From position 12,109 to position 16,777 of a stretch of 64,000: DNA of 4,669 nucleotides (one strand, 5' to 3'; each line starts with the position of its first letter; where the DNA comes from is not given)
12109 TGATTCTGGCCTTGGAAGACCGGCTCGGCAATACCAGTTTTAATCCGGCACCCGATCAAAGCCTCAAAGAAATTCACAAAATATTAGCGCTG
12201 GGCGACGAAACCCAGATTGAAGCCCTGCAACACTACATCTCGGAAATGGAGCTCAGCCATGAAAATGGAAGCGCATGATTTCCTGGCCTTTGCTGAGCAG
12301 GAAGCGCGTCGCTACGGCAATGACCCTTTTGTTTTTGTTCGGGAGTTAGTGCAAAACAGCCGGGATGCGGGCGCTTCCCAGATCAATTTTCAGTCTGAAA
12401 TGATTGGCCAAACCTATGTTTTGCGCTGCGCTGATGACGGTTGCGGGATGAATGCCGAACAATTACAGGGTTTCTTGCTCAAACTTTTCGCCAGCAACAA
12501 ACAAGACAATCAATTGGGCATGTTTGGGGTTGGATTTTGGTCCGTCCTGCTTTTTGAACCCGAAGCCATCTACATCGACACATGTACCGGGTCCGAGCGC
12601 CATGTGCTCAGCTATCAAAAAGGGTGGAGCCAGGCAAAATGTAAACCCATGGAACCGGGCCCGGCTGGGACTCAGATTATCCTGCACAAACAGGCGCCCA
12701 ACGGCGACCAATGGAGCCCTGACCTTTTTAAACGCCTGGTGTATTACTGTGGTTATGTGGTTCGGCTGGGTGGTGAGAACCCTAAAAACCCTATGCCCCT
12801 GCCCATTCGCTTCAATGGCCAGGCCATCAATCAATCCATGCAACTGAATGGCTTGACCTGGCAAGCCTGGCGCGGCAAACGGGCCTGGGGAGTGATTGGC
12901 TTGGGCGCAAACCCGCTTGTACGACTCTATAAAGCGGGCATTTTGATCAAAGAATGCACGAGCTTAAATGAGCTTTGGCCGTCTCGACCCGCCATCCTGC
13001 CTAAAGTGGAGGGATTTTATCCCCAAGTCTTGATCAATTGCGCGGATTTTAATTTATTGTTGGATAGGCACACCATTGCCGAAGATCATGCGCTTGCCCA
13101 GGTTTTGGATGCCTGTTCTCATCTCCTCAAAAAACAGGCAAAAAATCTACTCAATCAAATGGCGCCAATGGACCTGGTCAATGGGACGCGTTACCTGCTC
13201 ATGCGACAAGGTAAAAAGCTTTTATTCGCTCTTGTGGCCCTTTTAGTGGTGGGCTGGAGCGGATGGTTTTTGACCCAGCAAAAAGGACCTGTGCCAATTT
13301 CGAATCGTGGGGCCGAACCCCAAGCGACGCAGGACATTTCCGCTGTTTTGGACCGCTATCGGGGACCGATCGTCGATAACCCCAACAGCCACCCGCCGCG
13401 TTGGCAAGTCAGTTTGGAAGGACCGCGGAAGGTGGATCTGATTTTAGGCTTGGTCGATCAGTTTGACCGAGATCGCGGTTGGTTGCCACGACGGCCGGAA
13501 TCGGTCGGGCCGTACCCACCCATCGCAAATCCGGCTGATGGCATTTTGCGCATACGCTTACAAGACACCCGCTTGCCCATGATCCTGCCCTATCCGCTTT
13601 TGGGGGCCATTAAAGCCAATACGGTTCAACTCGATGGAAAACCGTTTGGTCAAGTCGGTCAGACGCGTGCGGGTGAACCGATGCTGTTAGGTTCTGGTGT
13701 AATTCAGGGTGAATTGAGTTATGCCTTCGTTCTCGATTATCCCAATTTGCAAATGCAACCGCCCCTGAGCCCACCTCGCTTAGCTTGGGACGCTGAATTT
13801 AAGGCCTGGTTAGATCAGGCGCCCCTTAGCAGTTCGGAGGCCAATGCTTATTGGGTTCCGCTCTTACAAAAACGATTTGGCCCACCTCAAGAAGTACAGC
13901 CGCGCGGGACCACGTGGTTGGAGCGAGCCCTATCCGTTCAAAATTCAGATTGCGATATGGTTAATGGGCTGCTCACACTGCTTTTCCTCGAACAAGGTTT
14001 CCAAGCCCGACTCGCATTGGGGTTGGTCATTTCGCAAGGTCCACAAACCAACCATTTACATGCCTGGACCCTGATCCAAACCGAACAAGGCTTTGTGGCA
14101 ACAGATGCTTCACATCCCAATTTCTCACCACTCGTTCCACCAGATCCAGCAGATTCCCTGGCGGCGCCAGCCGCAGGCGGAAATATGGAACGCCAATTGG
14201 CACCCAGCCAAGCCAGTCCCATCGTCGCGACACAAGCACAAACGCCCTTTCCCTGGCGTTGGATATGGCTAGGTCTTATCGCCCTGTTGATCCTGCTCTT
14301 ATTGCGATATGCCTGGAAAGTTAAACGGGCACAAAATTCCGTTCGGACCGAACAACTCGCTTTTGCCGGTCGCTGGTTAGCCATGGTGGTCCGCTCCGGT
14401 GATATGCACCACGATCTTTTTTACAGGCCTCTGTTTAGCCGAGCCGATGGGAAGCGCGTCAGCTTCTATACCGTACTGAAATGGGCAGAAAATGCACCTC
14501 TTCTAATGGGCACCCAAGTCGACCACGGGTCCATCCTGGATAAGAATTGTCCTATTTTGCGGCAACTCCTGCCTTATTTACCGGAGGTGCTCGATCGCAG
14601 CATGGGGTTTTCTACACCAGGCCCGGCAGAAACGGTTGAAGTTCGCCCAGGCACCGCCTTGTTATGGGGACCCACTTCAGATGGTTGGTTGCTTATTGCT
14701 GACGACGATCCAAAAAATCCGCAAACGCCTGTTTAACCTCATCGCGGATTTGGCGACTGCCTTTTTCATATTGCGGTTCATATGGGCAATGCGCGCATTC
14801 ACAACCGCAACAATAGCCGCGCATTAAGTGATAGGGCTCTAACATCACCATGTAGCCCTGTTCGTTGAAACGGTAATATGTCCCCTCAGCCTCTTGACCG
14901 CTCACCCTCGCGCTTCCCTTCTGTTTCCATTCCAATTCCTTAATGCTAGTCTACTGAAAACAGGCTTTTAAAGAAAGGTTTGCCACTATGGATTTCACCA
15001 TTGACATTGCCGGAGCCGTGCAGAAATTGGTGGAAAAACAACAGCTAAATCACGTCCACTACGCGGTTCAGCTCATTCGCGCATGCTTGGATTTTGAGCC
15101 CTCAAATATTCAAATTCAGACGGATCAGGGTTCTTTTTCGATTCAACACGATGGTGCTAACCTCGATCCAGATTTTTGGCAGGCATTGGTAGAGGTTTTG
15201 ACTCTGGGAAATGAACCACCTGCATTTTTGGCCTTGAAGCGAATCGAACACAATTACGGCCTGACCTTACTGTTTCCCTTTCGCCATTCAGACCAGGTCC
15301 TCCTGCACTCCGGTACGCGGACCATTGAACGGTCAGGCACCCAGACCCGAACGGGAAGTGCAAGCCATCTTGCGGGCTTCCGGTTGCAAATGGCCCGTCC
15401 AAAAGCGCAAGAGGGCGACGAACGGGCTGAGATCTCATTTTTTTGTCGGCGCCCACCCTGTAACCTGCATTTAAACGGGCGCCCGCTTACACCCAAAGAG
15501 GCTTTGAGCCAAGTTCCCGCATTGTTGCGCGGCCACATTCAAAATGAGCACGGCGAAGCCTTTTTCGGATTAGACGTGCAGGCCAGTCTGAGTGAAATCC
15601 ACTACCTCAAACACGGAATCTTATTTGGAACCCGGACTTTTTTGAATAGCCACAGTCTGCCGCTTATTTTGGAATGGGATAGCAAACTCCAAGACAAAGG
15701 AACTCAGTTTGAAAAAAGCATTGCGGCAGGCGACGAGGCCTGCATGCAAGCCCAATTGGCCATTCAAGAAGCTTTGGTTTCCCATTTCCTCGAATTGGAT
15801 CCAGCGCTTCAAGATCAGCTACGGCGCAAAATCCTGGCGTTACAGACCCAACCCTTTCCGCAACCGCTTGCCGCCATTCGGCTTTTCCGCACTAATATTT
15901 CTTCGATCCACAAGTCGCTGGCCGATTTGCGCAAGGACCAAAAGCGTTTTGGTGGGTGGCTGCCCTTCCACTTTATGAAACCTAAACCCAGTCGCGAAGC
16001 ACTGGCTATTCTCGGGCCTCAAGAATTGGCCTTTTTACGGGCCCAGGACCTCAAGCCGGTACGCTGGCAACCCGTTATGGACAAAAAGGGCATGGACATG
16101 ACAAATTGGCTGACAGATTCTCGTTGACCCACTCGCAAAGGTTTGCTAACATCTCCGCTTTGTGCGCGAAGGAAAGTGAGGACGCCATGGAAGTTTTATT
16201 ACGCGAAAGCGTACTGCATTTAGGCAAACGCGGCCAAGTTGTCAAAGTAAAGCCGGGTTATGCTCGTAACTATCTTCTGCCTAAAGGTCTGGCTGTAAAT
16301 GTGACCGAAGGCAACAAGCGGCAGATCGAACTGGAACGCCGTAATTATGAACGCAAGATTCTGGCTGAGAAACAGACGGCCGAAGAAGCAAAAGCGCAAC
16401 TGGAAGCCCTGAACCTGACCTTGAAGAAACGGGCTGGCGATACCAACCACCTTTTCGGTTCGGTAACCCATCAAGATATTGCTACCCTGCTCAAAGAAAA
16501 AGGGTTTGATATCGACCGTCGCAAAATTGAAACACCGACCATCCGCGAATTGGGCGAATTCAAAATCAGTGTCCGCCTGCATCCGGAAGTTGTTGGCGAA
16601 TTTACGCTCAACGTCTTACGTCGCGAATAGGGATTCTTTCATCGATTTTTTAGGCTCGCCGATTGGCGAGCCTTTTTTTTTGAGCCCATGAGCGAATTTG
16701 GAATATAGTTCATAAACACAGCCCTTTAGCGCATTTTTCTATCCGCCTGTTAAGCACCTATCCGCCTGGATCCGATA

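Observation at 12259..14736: Predicted split topology: cytoplasmic GHKL ATPase, transglutaminase-like domain between two TM helices (probably periplasmic), cytoplasmic tail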

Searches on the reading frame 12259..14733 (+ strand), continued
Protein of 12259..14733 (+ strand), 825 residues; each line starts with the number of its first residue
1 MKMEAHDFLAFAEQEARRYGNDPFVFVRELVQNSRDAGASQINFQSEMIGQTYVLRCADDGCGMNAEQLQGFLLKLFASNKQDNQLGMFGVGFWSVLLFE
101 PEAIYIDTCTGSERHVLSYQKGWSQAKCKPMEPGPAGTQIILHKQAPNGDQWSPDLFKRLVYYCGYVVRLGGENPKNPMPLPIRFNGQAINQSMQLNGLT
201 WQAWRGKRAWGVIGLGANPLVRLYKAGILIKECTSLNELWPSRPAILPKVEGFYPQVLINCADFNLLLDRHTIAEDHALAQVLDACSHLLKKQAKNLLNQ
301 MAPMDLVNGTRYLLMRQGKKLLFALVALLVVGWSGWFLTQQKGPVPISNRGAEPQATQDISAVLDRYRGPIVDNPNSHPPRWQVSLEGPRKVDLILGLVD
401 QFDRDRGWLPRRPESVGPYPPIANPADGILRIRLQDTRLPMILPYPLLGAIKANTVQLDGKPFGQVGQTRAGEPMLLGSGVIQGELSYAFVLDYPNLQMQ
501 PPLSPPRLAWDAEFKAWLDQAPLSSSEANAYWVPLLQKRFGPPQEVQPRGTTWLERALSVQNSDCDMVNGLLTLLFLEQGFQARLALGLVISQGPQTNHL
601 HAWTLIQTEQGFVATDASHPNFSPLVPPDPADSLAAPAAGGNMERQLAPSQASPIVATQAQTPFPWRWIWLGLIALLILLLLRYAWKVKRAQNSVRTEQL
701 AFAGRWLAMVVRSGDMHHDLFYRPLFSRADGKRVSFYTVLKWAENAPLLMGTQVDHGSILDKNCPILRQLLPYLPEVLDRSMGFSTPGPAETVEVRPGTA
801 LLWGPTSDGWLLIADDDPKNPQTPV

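Call 48: find_related_loci(query=A1, collection=genome_contigs, flank=5000)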
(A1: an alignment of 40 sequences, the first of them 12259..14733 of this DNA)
Query A1 (825 aa) in genome_contigs; peptide patterns used: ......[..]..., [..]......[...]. (x = any residue, [..] = any of these).
587 stretches matched a pattern; 463 encode a relative of the query (tblastn E <= 1e-3); the best 80 are kept; 80 distinct loci.
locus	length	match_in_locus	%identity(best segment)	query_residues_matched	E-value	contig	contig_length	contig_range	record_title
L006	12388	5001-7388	29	8-787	6e-82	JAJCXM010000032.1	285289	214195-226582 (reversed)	MAG: Holophagae bacterium isolate OFTM365 OFTM365_31, whole genome shotgun sequence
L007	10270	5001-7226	31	1-753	5e-77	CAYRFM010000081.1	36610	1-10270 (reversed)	MAG TPA_asm: uncultured Holophagae bacterium isolate SRP090828_co2_159 genome assembly, contig: NODE_392_length_36610_co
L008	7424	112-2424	29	8-777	1e-75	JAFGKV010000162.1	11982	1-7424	MAG: Candidatus Fermentibacteria bacterium isolate Zod_Metabat.355 k87_4540755, whole genome shotgun sequence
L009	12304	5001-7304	28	8-789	2e-74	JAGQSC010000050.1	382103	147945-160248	MAG: Acidobacteria bacterium isolate HKST-UBA04 k127_3176375, whole genome shotgun sequence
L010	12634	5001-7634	26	5-820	1e-70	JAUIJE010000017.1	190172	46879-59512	MAG: bacterium isolate Co_bin.297 NODE_781_length_190172_cov_3.100503, whole genome shotgun sequence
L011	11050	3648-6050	30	1-777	1e-69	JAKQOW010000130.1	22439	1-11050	MAG: Acidobacteriota bacterium isolate USMO_maxbin.051 k141_321270, whole genome shotgun sequence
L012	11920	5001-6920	32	15-630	5e-67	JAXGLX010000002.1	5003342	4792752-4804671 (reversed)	MAG: Acidobacteriota bacterium isolate AnMBR.bin219 bin219_2, whole genome shotgun sequence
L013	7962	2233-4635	27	8-777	2e-67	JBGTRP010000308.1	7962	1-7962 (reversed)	MAG: Acanthopleuribacteraceae bacterium isolate WDNA12_bin.10.orig NODE_7571_length_7962_cov_0.449011, whole genome shot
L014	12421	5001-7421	28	8-777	2e-65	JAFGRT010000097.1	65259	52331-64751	MAG: Acidobacteria bacterium isolate Zod_Metabat.850 k87_3500731, whole genome shotgun sequence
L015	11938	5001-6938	28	2-624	1e-58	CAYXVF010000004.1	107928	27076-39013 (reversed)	MAG TPA_asm: uncultured Bdellovibrionales bacterium isolate SRP141376_co3_27 genome assembly, contig: NODE_308_length_10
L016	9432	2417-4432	28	6-628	3e-57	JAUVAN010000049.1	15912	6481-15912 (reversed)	MAG: Deltaproteobacteria bacterium isolate CSMAG_220 CSMAG_220_k127_1691924_length_15912_cov_14.0000, whole genome shotg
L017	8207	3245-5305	27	7-672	1e-54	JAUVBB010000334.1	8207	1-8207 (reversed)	MAG: Deltaproteobacteria bacterium isolate CSMAG_234 CSMAG_234_k127_5485121_length_8207_cov_35.0000, whole genome shotgu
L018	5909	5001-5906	35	5-308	4e-54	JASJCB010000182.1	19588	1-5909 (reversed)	MAG: Acidobacteriota bacterium isolate MO_135.B14 MO_135.c_761, whole genome shotgun sequence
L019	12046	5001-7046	29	5-642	3e-53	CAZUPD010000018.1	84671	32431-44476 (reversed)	MAG TPA_asm: uncultured Nannocystaceae bacterium isolate SRP334346_co1_110 genome assembly, contig: NODE_368_length_8467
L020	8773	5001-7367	25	3-753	5e-52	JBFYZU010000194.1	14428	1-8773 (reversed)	MAG: Myxococcota bacterium isolate PPR_0446 k121_5698635, whole genome shotgun sequence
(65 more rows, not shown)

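Call 68: search_protein_families(library=padloc, proteins=[window:12259-14733:+], max_evalue=0.01)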
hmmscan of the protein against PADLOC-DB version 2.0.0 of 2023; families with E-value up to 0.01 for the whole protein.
window:12259-14733:+ (825 aa): 1 family
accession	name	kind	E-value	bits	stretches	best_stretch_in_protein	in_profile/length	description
PDLC03968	TmtA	-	3e-07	26.5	1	8-95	60-146/1486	-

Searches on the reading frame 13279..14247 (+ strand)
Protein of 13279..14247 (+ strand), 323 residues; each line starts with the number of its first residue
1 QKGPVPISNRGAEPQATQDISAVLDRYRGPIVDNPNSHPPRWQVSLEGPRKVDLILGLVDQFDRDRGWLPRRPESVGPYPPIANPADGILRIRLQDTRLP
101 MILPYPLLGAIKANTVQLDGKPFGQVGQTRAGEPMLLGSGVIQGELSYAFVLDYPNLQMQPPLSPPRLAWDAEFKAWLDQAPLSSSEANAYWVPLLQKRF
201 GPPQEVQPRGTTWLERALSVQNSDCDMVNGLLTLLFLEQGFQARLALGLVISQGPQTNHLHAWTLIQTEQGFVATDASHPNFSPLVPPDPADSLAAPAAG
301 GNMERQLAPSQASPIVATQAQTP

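Call 39: search_solved_structures(query=window:13279-14247:+, max_evalue=10, show_alignments=2)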
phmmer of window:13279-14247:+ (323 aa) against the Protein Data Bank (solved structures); distinct sequences matched with E-value up to 10: 1.
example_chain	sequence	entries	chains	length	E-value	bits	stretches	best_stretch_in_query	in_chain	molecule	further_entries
7uw9_e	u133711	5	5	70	1.6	11.1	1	232-266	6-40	V-type proton ATPase subunit e1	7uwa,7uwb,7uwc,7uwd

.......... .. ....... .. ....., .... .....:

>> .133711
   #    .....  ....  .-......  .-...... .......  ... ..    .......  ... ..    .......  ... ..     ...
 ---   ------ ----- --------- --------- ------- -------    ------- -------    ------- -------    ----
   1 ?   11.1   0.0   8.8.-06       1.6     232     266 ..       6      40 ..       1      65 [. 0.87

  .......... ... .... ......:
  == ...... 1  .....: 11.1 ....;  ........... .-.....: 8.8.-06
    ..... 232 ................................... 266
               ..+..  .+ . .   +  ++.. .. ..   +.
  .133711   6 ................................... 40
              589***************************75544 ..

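Call 59: search_solved_structures(query=A5, max_evalue=0.1, show_alignments=1)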
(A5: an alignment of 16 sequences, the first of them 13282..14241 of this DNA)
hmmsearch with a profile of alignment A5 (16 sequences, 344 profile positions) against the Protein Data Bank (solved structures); distinct sequences matched with E-value up to 0.1: 1.
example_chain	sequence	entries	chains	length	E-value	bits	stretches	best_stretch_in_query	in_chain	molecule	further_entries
6g49_A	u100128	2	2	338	0.00027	23.3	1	180-298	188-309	Protein-glutamine gamma-glutamyltransferase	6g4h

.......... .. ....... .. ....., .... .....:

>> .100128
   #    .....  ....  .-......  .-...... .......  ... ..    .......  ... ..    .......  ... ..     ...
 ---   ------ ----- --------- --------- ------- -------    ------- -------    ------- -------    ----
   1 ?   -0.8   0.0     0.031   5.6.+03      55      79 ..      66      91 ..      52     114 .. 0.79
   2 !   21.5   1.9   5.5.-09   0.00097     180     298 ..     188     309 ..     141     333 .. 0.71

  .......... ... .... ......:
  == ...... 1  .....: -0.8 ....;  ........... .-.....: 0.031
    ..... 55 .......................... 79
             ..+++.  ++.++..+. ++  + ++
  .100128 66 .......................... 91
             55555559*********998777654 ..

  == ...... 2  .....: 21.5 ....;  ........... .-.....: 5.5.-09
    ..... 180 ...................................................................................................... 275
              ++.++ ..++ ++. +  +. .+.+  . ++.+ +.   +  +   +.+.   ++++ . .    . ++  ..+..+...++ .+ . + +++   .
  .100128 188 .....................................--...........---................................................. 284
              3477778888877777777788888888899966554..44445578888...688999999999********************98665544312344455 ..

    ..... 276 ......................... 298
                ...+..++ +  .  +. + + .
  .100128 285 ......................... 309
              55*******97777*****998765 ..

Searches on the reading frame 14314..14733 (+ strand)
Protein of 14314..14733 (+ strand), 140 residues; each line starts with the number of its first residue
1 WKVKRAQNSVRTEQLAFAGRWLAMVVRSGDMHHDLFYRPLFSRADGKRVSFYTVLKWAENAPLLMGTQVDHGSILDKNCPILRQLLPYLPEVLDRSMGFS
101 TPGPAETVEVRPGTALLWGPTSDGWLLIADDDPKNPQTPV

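Call 60: search_solved_structures(query=A6, max_evalue=10)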
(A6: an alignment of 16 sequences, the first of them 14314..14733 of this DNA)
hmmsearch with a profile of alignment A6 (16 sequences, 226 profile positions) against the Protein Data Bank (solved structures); distinct sequences matched with E-value up to 10: 10.
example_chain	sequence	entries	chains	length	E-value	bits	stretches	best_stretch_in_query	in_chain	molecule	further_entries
1z6z_A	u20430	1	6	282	0.032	17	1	92-173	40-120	Sepiapterin reductase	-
6usn_A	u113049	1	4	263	0.033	17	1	92-173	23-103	Sepiapterin reductase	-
4xwy_A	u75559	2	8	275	0.038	16.8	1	92-173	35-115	Sepiapterin reductase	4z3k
6i6c_A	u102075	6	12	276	0.038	16.7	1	92-173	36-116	Sepiapterin reductase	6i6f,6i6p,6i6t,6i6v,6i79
7dsf_A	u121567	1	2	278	0.039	16.7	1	92-173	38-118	Sepiapterin reductase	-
4hwk_A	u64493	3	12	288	0.045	16.5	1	92-173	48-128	Sepiapterin reductase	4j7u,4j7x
1nas_A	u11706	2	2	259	0.12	15.1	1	93-172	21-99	SEPIAPTERIN REDUCTASE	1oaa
1sep_A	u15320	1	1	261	0.13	15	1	93-172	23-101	SEPIAPTERIN REDUCTASE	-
5opt_i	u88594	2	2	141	0.38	13.5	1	80-150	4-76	40S ribosomal protein S12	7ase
9swt_A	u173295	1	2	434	2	11.1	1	136-190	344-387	Heat shock protein 90-5, chloroplastic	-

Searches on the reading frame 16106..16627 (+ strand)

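Call 14: search_protein_families(library=pfam, proteins=[window:16106-16627:+], max_evalue=0.001)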
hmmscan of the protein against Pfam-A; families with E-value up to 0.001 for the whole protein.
window:16106-16627:+ (174 aa): 2 families
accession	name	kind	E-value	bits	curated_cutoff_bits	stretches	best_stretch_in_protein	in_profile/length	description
PF03948.19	Ribosomal_L9_C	-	5.9e-26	91.2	23.2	1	91-171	2-85/86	Ribosomal protein L9, C-terminal domain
PF01281.25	Ribosomal_L9_N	-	4.2e-20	71.5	20.7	1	28-73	1-46/47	Ribosomal protein L9, N-terminal domain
